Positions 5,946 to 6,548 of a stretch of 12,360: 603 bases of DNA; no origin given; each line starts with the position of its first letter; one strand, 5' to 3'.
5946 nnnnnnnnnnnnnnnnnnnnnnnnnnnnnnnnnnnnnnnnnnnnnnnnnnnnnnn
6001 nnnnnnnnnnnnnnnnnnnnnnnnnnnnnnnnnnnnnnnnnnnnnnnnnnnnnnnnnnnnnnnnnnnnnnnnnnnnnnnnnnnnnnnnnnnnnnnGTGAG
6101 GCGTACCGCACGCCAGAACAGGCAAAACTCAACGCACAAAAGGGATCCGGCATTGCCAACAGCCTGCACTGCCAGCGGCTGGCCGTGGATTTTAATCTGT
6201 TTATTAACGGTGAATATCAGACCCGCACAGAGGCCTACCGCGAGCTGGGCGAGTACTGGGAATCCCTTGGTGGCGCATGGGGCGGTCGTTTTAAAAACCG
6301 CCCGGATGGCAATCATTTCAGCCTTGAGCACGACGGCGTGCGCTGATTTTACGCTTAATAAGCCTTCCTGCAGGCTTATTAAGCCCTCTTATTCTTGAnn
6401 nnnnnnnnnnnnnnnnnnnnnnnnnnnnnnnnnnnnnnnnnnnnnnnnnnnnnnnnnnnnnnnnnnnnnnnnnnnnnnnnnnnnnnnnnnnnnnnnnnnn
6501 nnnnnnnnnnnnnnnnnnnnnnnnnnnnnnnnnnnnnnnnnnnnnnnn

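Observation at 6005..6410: No spanin (Rz/Rz1-type) genes adjacent to the endolysin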

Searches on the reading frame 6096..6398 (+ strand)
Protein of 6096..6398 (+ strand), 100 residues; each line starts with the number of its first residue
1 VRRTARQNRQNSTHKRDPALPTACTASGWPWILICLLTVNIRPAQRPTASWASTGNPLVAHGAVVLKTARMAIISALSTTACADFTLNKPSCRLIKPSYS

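Call 4: search_protein_families(library=pfam, proteins=[window:6096-6398:+], max_evalue=0.01)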
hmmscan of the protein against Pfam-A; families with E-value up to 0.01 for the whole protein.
window:6096-6398:+ (100 aa): 0 families

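Call 8: search_protein_families(library=phrogs, proteins=[window:6096-6398:+], max_evalue=0.1)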
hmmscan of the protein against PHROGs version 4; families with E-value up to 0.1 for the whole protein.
window:6096-6398:+ (100 aa): 0 families
